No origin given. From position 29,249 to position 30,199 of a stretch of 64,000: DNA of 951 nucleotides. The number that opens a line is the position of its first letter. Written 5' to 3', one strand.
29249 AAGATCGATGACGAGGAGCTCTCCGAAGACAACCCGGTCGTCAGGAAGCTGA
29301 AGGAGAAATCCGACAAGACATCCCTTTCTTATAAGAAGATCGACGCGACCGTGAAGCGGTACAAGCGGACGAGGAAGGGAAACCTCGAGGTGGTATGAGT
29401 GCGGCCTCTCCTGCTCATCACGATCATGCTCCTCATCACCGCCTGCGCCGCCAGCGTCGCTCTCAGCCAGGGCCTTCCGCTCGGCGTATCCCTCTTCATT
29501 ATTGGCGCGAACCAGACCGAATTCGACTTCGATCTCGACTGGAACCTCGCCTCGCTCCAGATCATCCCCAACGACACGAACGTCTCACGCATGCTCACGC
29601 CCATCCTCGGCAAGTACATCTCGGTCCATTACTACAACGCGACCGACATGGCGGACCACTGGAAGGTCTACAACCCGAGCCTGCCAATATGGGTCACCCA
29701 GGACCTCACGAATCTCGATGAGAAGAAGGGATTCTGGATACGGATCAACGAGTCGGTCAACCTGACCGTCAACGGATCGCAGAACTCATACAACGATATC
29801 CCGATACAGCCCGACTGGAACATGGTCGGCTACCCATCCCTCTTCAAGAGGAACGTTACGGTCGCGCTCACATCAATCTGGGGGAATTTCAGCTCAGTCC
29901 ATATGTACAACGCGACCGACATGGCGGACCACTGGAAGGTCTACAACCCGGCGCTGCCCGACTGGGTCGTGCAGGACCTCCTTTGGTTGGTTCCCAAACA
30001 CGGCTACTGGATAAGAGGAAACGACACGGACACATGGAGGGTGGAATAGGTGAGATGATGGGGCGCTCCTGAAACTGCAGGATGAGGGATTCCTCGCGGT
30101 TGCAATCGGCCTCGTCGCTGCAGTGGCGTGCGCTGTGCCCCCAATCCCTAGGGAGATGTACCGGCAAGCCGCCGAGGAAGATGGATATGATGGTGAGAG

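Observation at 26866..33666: Cell-surface island of five paralogous secreted proteins built from two modules I do not recognise, with an embedded AbrB regulator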

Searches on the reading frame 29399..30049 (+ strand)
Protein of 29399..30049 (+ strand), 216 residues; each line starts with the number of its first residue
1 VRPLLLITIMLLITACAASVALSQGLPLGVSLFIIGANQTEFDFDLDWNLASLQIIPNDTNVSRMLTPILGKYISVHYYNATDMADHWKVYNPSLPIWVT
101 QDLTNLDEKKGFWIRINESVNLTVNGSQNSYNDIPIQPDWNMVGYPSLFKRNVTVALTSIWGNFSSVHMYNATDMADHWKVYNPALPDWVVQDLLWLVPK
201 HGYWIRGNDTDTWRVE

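Call 7: search_protein_families(library=pfam, proteins=[window:29399-30049:+], max_evalue=1)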
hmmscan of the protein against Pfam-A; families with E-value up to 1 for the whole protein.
window:29399-30049:+ (216 aa): 0 families

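Call 8: search_protein_families(library=ncbifam, proteins=[window:29399-30049:+], max_evalue=1)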
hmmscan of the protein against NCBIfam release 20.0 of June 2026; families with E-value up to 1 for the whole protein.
window:29399-30049:+ (216 aa): 0 families

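Call 13: find_homologous_proteins(query=window:29399-30049:+)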
Query window:29399-30049:+ (216 aa): 5 proteins with E <= 0.001 among 119 candidates.
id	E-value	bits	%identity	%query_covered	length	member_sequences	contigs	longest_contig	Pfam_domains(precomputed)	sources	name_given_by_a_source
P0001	1.5e-144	497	100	100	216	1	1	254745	-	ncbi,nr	ncbi:hypothetical protein JXB02_02825 [Candidatus Woesearchaeota archaeon]|nr:hypothetical protein [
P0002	1.6e-35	141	36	100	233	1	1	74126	-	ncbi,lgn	-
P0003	1.4e-34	138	39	86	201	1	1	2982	-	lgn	-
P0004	1.6e-32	131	39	78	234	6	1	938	-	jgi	-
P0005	5.9e-29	119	38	81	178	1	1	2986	-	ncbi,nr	ncbi:hypothetical protein KY320_01990, partial [Candidatus Woesearchaeota archaeon]|nr:hypothetical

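Call 29: predict_structure(alignment_id=A5)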
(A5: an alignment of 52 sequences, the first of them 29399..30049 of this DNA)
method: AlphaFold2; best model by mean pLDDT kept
length: 216 residues; sequences in the alignment: 52
mean_pLDDT: 92.0   pTM: 0.79
mean pLDDT of the five models: 92.0, 91.8, 91.8, 90.8, 86.9
residues with pLDDT >= 90: 173; 70-90: 27; 50-70: 16; < 50: 0
segments of 3 or more residues with pLDDT < 50: none
pLDDT, mean of each block of 10 residues (from residue 1): 81 79 63 69 97 95 97 98 95 95 96 98 93 96 96 98 98 96 95 96 98 96
secondary structure, 60 per line:
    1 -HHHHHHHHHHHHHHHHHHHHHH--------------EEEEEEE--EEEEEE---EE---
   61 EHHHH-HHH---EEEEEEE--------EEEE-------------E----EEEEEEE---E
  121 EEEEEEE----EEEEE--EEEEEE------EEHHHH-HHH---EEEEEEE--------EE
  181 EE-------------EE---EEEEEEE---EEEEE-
elements in order: H2-23 E38-44 E47-52 H62-65 E73-79 E88-91 E110-116 E120-127 E132-136 E139-144 H153-156 E164-170 E179-182 E201-207 E211-215

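Call 37: find_encoding_contigs(protein=P0002, flank=8000, max_places=3)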
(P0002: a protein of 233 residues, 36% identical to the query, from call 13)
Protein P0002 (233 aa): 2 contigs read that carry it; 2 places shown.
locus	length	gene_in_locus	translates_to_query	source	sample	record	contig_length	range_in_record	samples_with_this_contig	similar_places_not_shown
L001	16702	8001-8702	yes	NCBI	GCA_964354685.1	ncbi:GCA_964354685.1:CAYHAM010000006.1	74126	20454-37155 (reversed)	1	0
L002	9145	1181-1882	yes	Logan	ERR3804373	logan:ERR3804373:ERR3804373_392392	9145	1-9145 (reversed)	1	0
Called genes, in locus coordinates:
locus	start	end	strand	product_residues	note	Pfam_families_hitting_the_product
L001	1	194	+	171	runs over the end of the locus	PF08281:Sigma70_r4_2 (faint)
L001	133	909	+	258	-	-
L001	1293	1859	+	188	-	PF01022:HTH_5 (weak), PF12840:HTH_20 (weak)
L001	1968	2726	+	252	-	-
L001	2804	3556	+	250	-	-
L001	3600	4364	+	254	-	-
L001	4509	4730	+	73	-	-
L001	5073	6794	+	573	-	-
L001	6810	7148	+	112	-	PF01588:tRNA_bind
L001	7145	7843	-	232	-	-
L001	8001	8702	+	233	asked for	-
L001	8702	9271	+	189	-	-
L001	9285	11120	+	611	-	-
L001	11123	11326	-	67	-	-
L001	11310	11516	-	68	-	-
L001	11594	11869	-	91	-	PF01880:Desulfoferrodox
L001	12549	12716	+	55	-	-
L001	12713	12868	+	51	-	PF09386:ParD (weak)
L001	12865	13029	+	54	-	-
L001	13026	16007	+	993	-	PF19077:Big_13 (faint)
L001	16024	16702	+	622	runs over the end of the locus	-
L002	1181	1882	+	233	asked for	-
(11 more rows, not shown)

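Call 50: find_related_loci(query=A3, collection=genome_contigs, flank=8000)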
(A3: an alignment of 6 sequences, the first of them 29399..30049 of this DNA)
Query A3 (216 aa) in genome_contigs; peptide patterns used: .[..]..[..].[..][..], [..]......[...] (x = any residue, [..] = any of these).
33 stretches matched a pattern; 7 encode a relative of the query (tblastn E <= 1e-3); 7 distinct loci.
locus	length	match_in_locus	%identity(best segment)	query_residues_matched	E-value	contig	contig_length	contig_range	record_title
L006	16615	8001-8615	36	1-216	1e-39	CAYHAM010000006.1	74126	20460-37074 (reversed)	MAG TPA_asm: uncultured Methanosarcinales archaeon isolate ERP119294_co1_446 genome assembly, contig: NODE_339_length_74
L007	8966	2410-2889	41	48-212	6e-37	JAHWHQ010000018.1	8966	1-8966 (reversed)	MAG: Candidatus Woesearchaeota archaeon isolate MP5_5_87 k127_13939427, whole genome shotgun sequence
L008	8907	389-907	38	40-216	1e-35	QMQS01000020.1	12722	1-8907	MAG: Candidatus Woesearchaeota archaeon isolate B29_G15 B29_Guay15_scaffold_01032, whole genome shotgun sequence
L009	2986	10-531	38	41-216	7e-34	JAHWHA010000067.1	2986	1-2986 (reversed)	MAG: Candidatus Woesearchaeota archaeon isolate FT1_346 k127_30119307, whole genome shotgun sequence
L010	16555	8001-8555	29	28-215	2e-29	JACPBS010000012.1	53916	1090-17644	MAG: Candidatus Woesearchaeota archaeon isolate NC_groundwater_263_Ag_S-0.2um_45_10 S5_GD2017_2_S2_scaffold_607, whole g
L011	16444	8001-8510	33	48-215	6e-29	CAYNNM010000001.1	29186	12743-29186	MAG TPA_asm: uncultured Methanosarcinales archaeon isolate SRP257756_co1_20 genome assembly, contig: NODE_1099_length_29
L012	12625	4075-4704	33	4-215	2e-29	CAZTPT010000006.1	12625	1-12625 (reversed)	MAG TPA_asm: uncultured Methanosarcinales archaeon isolate SRP216583_co2_73 genome assembly, contig: NODE_4033_length_12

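Call 65: fold_search(model_id=the predicted structure, library=viral)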
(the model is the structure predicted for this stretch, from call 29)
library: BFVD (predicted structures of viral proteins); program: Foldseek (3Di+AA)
matches with E <= 10: 455; with E <= 0.001: 1
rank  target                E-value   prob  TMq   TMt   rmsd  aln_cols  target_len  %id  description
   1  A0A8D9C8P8            1.1e-04  1.00  0.52  0.22   4.8       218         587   12  Putative hemin binding protein [uncultured marine phage]
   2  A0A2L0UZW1            9.0e-03  0.21  0.14  0.11  19.9       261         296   13  Uncharacterized protein [Agrobacterium phage Atu_ph07]
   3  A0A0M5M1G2            3.5e-02  0.30  0.24  0.19  31.0       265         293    9  Uncharacterized protein [Caulobacter phage Percy]
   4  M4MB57                3.5e-02  0.08  0.12  0.04  18.7       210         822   11  (no name in the UniProt tables at hand)
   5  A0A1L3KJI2            3.7e-02  0.08  0.12  0.08  22.8       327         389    9  (no name in the UniProt tables at hand)
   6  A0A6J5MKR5            4.2e-02  0.35  0.20  0.24  17.2       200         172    9  Uncharacterized protein [uncultured Caudovirales phage]
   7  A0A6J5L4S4            4.2e-02  0.15  0.16  0.18  16.1       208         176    8  Uncharacterized protein [uncultured Caudovirales phage]
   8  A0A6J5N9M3            7.2e-02  0.09  0.14  0.06  21.8       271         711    8  Uncharacterized protein [uncultured Caudovirales phage]
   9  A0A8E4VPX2            7.6e-02  0.11  0.17  0.07  17.8       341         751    8  Structural protein [Blencathra virus]
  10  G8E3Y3                9.0e-02  0.11  0.12  0.13  15.5       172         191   14  Uncharacterized protein [Po-Circo-like virus 41]
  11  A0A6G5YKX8            1.0e-01  0.08  0.13  0.11  18.1       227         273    7  (no name in the UniProt tables at hand)
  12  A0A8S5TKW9            1.2e-01  0.03  0.11  0.07  22.0       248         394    8  Uncharacterized protein [Siphoviridae sp. ctGkF2]
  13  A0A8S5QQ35            1.6e-01  0.66  0.35  0.22   7.5       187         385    8  Bacterial repeat domain-containing protein [Siphoviridae sp. ct6oU4]
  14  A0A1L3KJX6            1.8e-01  0.03  0.10  0.07  25.6       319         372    8  (no name in the UniProt tables at hand)
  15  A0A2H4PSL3            2.0e-01  0.08  0.18  0.10  16.2       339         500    8  Capsid protein (Fragment) [Calomys tener Hepatitis E virus]
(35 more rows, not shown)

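Call 69: search_solved_structures(query=A5, max_evalue=10, show_alignments=2)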
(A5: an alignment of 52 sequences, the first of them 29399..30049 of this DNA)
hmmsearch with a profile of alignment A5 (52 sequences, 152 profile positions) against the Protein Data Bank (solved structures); distinct sequences matched with E-value up to 10: 10.
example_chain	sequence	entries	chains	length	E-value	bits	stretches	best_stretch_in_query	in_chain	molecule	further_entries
8wbb_A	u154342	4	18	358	0.021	17.9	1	102-147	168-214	Genome polyprotein | Non-structural protein 1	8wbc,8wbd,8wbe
5b23_A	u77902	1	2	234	0.22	14.6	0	45-118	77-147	Uncharacterized protein Sortase B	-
5yfk_A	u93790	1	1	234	0.23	14.5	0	45-118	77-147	Uncharacterized protein Sortase B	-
4oig_A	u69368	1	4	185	0.34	14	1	120-147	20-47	Non-structural protein 1, NS1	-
5x8y_A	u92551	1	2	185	0.86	12.7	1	126-147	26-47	ZIKV NS1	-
5iy3_A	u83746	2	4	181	0.87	12.7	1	126-147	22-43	Genome polyprotein | NS1C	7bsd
5gs6_A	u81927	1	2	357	1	12.5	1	125-147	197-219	NS1 of Zika virus from 2015 Brazil strain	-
8jkf_a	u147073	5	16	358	1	12.5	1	125-147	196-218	NS1 | Non-structural protein 1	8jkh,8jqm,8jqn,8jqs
8wbf_A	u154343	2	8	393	1.2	12.2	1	125-147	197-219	Genome polyprotein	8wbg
9b6m_B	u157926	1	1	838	4.1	10.5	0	54-85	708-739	PG1 heavy chain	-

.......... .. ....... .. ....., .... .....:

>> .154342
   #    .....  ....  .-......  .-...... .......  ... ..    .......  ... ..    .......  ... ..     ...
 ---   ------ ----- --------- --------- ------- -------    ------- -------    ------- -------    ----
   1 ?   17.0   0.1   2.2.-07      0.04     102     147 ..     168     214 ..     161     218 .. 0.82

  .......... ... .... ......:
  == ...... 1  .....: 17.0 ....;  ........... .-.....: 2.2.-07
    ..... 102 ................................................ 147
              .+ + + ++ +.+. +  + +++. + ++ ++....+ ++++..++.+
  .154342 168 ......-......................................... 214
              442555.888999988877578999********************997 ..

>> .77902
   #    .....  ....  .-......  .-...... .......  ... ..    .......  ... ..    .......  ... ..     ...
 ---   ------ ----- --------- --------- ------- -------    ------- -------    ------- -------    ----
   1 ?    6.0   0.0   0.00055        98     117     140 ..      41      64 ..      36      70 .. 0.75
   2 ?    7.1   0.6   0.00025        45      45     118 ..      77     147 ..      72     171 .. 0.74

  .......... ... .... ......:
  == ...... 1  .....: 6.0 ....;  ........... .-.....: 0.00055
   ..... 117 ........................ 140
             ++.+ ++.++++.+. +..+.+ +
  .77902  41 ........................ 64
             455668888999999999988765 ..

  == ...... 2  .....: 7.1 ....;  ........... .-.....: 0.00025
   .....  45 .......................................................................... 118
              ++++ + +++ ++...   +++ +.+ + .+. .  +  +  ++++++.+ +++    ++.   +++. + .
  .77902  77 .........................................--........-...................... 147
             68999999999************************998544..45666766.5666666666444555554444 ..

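Call 73: search_protein_families(library=pfam, proteins=[L010:5758-6744:+, L010:1079-1930:+, L010:6784-7203:+, L010:11030-13738:+, L010:4-1008:+, L001:5073-6794:+, L001:1293-1859:+, L001:4509-4730:+, L010:8667-10679:+], max_evalue=0.1)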
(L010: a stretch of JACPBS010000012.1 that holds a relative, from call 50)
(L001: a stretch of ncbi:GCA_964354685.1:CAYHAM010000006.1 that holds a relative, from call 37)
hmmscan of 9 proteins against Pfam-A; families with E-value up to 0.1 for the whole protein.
L010:5758-6744:+ (328 aa): 0 families

L010:1079-1930:+ (283 aa): 1 family
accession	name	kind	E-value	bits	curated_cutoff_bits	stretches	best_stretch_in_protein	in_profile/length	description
PF20551.3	DUF6765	-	0.064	13.3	26.6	0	114-204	240-320/325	Family of unknown function (DUF6765)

L010:6784-7203:+ (139 aa): 10 families
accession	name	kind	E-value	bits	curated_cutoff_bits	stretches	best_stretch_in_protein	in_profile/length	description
PF08281.18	Sigma70_r4_2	-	1.6e-06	28.1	25.7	1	34-67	21-54/54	Sigma-70, region 4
PF08279.18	HTH_11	-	7.4e-05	23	25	1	27-57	2-33/55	HTH domain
PF13384.12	HTH_23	-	0.00022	21.4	24.6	1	39-60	17-38/50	Homeodomain-like domain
PF13936.12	HTH_38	-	0.00078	19.6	27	0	103-122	18-37/44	Helix-turn-helix domain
PF02001.22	DUF134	-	0.0021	19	27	0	34-71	45-82/98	Protein of unknown function DUF134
PF09951.15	Imm33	-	0.0073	16.5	25.4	0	97-122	39-64/87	Immunity protein Imm33 domain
PF23289.1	Spectrin_5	-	0.011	16.3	27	0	25-56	14-44/80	Guanine nucleotide exchange factor DBS-like, spectrin-like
PF03965.22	Penicillinase_R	-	0.022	15.5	22.6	0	25-52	18-45/115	Penicillinase repressor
PF03444.21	HrcA_DNA-bdg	-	0.032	14.3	21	0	30-56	14-40/79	Winged helix-turn-helix transcription repressor, HrcA DNA-binding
PF23216.1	WH_CYT4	-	0.08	13.6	27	0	72-117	5-50/97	Mitochondrial protein cyt-4, winged helix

L010:11030-13738:+ (902 aa): 3 families
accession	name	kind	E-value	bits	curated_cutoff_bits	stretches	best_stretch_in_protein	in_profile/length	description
PF19077.6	Big_13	-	1.8e-10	41.7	27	2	127-202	23-101/102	Bacterial Ig-like domain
PF13585.12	CHU_C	-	0.022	15.3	27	0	74-101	52-77/86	CHU_C Type IX secretion signal domain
PF09136.16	Glucodextran_B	-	0.032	14.6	27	0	115-159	1-50/83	Glucodextranase, domain B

L010:4-1008:+ (334 aa): 3 families
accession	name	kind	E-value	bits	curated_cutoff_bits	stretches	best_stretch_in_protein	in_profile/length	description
PF07705.17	CARDB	-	2e-14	54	22.7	1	35-138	1-99/101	CARDB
PF13750.12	Big_3_3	-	0.0051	16.9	27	1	2-50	12-59/157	Bacterial Ig-like domain (group 3)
PF05753.20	TRAP_beta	-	0.062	13.1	22.4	0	51-93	31-71/178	Translocon-associated protein beta (TRAPB)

L001:5073-6794:+ (573 aa): 7 families
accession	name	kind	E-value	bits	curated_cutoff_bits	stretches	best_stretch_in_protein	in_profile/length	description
PF12773.13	DZR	-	0.00095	19.7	27.3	1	551-573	1-23/45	Double zinc ribbon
PF13240.11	Zn_Ribbon_1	-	0.0011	19.1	25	1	550-572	1-23/23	zinc-ribbon domain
PF00641.23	Zn_ribbon_RanBP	-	0.0014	18.3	27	1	550-570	6-26/30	Zn-finger in Ran binding protein and others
PF17032.10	Zn_ribbon_15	-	0.036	15.3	28.9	1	546-569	50-73/73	zinc-ribbon family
PF17359.7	DUF5385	-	0.036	14.1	25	1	529-562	9-42/217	Family of unknown function (DUF5385)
PF19442.4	CRIM1_C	-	0.051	14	27.2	1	529-562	40-73/130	Cysteine-rich motor neuron 1 protein C-terminal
PF18912.6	DZR_2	-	0.084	13.2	27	0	546-572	19-46/56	Double zinc ribbon domain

L001:1293-1859:+ (188 aa): 13 families
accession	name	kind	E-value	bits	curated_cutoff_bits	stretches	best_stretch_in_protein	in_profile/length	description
PF12840.13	HTH_20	-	2.9e-07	30.8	27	1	2-41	9-49/51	Helix-turn-helix domain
PF01022.26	HTH_5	-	6e-06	26.5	22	1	2-42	7-47/47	Bacterial regulatory protein, arsR family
PF01047.28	MarR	-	3.9e-05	23.9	24.6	1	2-47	11-54/59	MarR family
PF13412.12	HTH_24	-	0.00013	21.9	21.9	1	2-41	8-48/48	Winged helix-turn-helix DNA-binding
PF12802.13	MarR_2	-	0.0022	18.5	27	1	2-50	10-60/61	MarR family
PF13601.12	HTH_34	-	0.0034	17.9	27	1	10-58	14-60/80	Winged helix DNA-binding domain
PF25212.1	HVO_A0114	-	0.0067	16.6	27.6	1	4-46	29-72/84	HVO_A0114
PF07162.17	B9-C2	-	0.016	15.8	27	1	50-131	72-152/166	Ciliary basal body-associated, B9 protein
PF17762.8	HTH_ParB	-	0.025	15.2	22.6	0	15-42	25-52/102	ParB HTH domain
PF13545.12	HTH_Crp_2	-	0.025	15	27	1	15-44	27-57/70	Crp-like helix-turn-helix domain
PF14947.12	HTH_45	-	0.057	13.9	25.5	0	2-43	11-52/77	Winged helix-turn-helix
PF01638.23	HxlR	-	0.063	13.6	20.8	0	14-61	22-67/91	HxlR-like helix-turn-helix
PF01325.25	Fe_dep_repress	-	0.086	13.5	26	0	3-42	16-54/60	Iron dependent repressor, N-terminal DNA binding domain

L001:4509-4730:+ (73 aa): 2 families
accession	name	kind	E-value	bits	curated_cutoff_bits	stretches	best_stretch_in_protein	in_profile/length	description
PF07929.16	PRiA4_ORF3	-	0.0036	17.5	26.6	1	28-64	92-127/173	Plasmid pRiA4b ORF-3-like protein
PF02261.22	Asp_decarbox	-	0.099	13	25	0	3-65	53-114/115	Aspartate decarboxylase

L010:8667-10679:+ (670 aa): 7 families
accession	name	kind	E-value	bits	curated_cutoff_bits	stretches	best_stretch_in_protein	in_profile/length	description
PF17963.7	Big_9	-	0.0031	18.8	23.6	1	65-125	12-77/89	Bacterial Ig domain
PF11285.13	DUF3086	-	0.0073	15.9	24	1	446-570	19-144/277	Protein of unknown function (DUF3086)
PF19903.4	DUF6376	-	0.02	15.6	27.3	1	463-528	18-83/116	Family of unknown function (DUF6376)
PF04108.17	ATG17_like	-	0.024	14.5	43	1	478-662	118-306/355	Autophagy protein ATG17-like domain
PF19615.4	DUF6120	-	0.027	15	27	0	514-576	15-79/92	Family of unknown function (DUF6120)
PF17892.7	Cadherin_5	-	0.045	14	26.5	1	73-126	28-85/98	Cadherin-like domain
PF10157.14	BORCS6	-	0.08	13.6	35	0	477-547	19-91/101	BLOC-1-related complex sub-unit 6 C-terminal helix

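Call 75: search_protein_families(library=phrogs, proteins=[window:29399-30049:+], max_evalue=0.01)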
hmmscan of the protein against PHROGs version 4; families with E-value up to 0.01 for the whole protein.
window:29399-30049:+ (216 aa): 1 family
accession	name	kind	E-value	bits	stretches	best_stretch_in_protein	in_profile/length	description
phrog_19366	-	unknown function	0.0086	17.3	0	61-96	40-75/110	-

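Call 83: find_related_loci(query=A3, collection=viral_contigs, flank=6000)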
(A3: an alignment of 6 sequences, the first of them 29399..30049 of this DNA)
Query A3 (216 aa) in viral_contigs; peptide patterns used: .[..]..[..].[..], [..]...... (x = any residue, [..] = any of these).
39 stretches matched a pattern, but none encodes a relative of the query by tblastn (E <= 1e-3).

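Call 85: find_related_loci(query=A3, collection=metagenome_contigs, flank=8000)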
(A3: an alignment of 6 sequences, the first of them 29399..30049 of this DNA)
Query A3 (216 aa) in metagenome_contigs; peptide patterns used: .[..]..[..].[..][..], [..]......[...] (x = any residue, [..] = any of these).
56 stretches matched a pattern; 9 encode a relative of the query (tblastn E <= 1e-3); 9 distinct loci.
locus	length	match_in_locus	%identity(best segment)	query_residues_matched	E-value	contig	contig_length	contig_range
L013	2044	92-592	43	48-216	5e-43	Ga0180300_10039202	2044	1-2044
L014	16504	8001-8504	36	38-211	1e-35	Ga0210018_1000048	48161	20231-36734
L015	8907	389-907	38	40-216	1e-35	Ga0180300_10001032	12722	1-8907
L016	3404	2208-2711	38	48-216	3e-35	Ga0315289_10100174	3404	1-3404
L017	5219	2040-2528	35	44-211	2e-33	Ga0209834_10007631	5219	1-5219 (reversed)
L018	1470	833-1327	36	47-216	7e-34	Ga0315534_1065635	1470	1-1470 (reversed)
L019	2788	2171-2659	36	44-216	1e-32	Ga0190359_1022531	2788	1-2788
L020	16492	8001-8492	37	48-215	2e-31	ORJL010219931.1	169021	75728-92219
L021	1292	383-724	29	79-205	3e-12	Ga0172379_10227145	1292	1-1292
